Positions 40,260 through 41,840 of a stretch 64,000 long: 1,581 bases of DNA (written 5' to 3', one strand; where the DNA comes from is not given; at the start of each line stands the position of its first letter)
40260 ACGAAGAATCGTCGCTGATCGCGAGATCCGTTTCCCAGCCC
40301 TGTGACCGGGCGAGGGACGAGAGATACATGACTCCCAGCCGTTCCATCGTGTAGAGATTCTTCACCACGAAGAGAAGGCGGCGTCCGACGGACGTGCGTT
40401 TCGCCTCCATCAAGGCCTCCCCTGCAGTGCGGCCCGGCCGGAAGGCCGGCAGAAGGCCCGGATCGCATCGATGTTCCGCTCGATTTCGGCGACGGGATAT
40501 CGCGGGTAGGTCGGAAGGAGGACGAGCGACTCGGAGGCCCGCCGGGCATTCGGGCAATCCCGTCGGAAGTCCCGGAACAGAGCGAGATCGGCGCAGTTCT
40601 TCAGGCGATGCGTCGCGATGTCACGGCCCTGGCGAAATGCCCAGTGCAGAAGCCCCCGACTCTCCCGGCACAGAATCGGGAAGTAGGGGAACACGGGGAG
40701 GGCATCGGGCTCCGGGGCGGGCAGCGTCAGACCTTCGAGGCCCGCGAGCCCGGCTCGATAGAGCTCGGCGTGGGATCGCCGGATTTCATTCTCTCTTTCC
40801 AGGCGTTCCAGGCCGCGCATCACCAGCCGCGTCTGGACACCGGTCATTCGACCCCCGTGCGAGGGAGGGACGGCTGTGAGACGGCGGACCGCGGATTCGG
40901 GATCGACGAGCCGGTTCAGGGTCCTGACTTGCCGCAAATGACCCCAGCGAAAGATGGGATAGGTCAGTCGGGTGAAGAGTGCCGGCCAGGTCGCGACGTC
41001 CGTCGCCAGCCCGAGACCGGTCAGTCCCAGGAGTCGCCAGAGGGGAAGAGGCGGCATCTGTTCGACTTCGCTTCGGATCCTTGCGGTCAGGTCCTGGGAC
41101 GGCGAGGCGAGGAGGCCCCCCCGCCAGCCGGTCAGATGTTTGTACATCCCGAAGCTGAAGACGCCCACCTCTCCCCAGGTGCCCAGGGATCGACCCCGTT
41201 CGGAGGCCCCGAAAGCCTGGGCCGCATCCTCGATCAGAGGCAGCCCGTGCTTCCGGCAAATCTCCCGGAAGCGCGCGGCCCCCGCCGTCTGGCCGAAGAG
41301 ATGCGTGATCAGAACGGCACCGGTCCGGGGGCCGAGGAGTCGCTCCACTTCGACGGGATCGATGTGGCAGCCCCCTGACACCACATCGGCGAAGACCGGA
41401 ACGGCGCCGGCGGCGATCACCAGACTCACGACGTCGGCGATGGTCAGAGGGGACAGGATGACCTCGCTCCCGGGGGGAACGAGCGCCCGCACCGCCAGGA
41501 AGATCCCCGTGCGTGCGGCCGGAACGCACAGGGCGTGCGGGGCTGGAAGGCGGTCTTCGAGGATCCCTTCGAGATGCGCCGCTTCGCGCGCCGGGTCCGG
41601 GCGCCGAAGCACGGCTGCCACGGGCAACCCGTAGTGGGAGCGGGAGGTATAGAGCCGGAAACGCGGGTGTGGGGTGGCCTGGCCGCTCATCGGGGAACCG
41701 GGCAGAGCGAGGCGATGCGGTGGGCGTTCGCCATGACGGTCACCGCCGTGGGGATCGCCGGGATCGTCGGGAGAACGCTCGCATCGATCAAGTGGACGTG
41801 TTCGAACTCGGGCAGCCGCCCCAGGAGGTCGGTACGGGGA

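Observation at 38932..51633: Arn-like but radical-SAM-rich glycoconjugate modification cluster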

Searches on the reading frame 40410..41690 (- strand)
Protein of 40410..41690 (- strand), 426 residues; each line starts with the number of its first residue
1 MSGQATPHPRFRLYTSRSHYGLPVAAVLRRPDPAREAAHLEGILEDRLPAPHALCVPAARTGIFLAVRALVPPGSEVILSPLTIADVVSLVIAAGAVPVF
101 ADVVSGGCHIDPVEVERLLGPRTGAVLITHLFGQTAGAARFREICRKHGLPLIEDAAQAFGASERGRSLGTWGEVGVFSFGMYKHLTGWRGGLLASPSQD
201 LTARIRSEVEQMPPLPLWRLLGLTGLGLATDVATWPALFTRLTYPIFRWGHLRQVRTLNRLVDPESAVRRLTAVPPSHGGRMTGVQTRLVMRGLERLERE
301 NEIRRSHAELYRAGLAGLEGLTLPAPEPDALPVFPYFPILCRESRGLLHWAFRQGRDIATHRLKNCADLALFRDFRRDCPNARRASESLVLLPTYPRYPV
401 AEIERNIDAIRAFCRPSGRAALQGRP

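Call 4: search_protein_families(library=pfam, proteins=[window:40410-41690:-], max_evalue=0.01)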
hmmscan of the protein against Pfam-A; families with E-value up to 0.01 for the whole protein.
window:40410-41690:- (426 aa): 1 family
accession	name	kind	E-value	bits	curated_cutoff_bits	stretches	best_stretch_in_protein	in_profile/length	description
PF01041.23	DegT_DnrJ_EryC1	-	9.3e-49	167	19.8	2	38-206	27-196/360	DegT/DnrJ/EryC1/StrS aminotransferase family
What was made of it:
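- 40410..41690 (-): PLP-dependent DegT-family aminotransferase, of a subfamily that is always found with the Fe-S flavoprotein. Pfam PF01041 167 bits (call 4).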

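Call 5: search_protein_families(library=ncbifam, proteins=[window:40410-41690:-], max_evalue=0.01)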
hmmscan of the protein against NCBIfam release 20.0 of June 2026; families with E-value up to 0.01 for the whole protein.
window:40410-41690:- (426 aa): 13 families
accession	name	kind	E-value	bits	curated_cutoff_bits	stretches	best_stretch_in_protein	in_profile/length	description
TIGR04427.1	PLP_DesI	equivalog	6e-28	98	650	1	40-207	57-223/390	dTDP-4-dehydro-6-deoxyglucose aminotransferase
NF008658.2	PRK11658.1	equivalog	9.1e-28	97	631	1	37-207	35-205/379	UDP-4-amino-4-deoxy-L-arabinose aminotransferase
TIGR04181.1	NHT_00031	hypoth_equivalog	1.7e-26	93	420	1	40-206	35-218/359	LegC family aminotransferase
NF008687.0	PRK11706.1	equivalog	2e-25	89.3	375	1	43-204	39-201/375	dTDP-4-amino-4,6-dideoxygalactose transaminase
NF011936.0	PRK15407.1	equivalog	4.1e-25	88.4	423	1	61-207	101-246/440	lipopolysaccharide biosynthesis protein RfbH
TIGR03588.1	PseC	equivalog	1.8e-24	86.4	423.5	1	38-206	33-208/380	UDP-4-amino-4,6-dideoxy-N-acetyl-beta-L-altrosamine transaminase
TIGR02379.1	ECA_wecE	subfamily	6.9e-18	64.6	434.85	1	43-204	39-202/376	dTDP-4-amino-4,6-dideoxy-D-glucose transaminase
NF009079.0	PRK12414.1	subfamily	5.1e-06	25.8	481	1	53-205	93-257/384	methionine aminotransferase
NF005816.0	PRK07682.1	equivalog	5.8e-05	21.9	620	1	59-135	99-176/390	aminotransferase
NF006569.0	PRK09082.1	subfamily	9.2e-05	21.7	420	1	57-207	98-260/386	methionine aminotransferase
TIGR04343.1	egtE_PLP_lyase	equivalog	0.00071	18.5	400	1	133-166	157-190/370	ergothioneine biosynthesis PLP-dependent enzyme EgtE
NF005817.0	PRK07683.1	equivalog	0.0015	17.3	575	1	58-130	97-169/387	aminotransferase A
NF005601.0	PRK07337.1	equivalog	0.0049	16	496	1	58-199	103-254/394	pyridoxal phosphate-dependent aminotransferase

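Call 36: search_solved_structures(query=window:40410-41690:-, max_evalue=1e-10, show_alignments=2)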
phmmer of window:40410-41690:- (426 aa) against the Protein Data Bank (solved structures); distinct sequences matched with E-value up to 1e-10: 47.
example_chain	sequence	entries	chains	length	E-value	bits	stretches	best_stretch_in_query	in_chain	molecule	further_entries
5uid_A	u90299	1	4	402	5.5e-27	97.9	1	51-207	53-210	Aminotransferase TlmJ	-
2oga_A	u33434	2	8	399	1.3e-26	96.6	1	49-206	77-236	Transaminase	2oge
5k8b_A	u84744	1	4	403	8.2e-26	94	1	39-197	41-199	8-amino-3,8-dideoxy-alpha-D-manno-octulosonate transaminase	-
3bn1_A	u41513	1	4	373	1.1e-24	90.3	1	41-207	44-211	Perosamine synthetase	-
3dr7_A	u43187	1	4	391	1.2e-24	90.1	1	41-207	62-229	Putative perosamine synthetase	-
8gyh_B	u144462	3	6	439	2.2e-24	89.3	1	36-206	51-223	DegT/DnrJ/EryC1/StrS family aminotransferase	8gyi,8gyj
3dr4_A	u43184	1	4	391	7.8e-24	87.5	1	41-207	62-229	Putative perosamine synthetase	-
7b0d_A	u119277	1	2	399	1.7e-23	86.4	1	48-206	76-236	Glutamine--scyllo-inositol transaminase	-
7b0m_AAA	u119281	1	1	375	1.7e-23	86.3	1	57-211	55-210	Sugar aminotransferase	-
4lc3_A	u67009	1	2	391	2.6e-23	85.8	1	69-200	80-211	Putative UDP-4-amino-4-deoxy-l-arabinose--oxoglutarate aminotransferase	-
8sng_A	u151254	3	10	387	8.2e-23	84.1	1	51-207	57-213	UDP-4-amino-4-deoxy-L-arabinose--oxoglutarate aminotransferase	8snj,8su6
4zwv_A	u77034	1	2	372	3.2e-21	78.9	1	37-204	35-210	Putative aminotransferase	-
4xau_A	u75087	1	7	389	3.9e-21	78.6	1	37-204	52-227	Putative aminotransferase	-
2c7t_A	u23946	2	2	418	1.2e-20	76.9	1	51-200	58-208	GLUTAMINE-2-DEOXY-SCYLLO-INOSOSE AMINOTRANSFERASE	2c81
2po3_A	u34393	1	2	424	1.3e-20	76.8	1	51-207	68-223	4-dehydrase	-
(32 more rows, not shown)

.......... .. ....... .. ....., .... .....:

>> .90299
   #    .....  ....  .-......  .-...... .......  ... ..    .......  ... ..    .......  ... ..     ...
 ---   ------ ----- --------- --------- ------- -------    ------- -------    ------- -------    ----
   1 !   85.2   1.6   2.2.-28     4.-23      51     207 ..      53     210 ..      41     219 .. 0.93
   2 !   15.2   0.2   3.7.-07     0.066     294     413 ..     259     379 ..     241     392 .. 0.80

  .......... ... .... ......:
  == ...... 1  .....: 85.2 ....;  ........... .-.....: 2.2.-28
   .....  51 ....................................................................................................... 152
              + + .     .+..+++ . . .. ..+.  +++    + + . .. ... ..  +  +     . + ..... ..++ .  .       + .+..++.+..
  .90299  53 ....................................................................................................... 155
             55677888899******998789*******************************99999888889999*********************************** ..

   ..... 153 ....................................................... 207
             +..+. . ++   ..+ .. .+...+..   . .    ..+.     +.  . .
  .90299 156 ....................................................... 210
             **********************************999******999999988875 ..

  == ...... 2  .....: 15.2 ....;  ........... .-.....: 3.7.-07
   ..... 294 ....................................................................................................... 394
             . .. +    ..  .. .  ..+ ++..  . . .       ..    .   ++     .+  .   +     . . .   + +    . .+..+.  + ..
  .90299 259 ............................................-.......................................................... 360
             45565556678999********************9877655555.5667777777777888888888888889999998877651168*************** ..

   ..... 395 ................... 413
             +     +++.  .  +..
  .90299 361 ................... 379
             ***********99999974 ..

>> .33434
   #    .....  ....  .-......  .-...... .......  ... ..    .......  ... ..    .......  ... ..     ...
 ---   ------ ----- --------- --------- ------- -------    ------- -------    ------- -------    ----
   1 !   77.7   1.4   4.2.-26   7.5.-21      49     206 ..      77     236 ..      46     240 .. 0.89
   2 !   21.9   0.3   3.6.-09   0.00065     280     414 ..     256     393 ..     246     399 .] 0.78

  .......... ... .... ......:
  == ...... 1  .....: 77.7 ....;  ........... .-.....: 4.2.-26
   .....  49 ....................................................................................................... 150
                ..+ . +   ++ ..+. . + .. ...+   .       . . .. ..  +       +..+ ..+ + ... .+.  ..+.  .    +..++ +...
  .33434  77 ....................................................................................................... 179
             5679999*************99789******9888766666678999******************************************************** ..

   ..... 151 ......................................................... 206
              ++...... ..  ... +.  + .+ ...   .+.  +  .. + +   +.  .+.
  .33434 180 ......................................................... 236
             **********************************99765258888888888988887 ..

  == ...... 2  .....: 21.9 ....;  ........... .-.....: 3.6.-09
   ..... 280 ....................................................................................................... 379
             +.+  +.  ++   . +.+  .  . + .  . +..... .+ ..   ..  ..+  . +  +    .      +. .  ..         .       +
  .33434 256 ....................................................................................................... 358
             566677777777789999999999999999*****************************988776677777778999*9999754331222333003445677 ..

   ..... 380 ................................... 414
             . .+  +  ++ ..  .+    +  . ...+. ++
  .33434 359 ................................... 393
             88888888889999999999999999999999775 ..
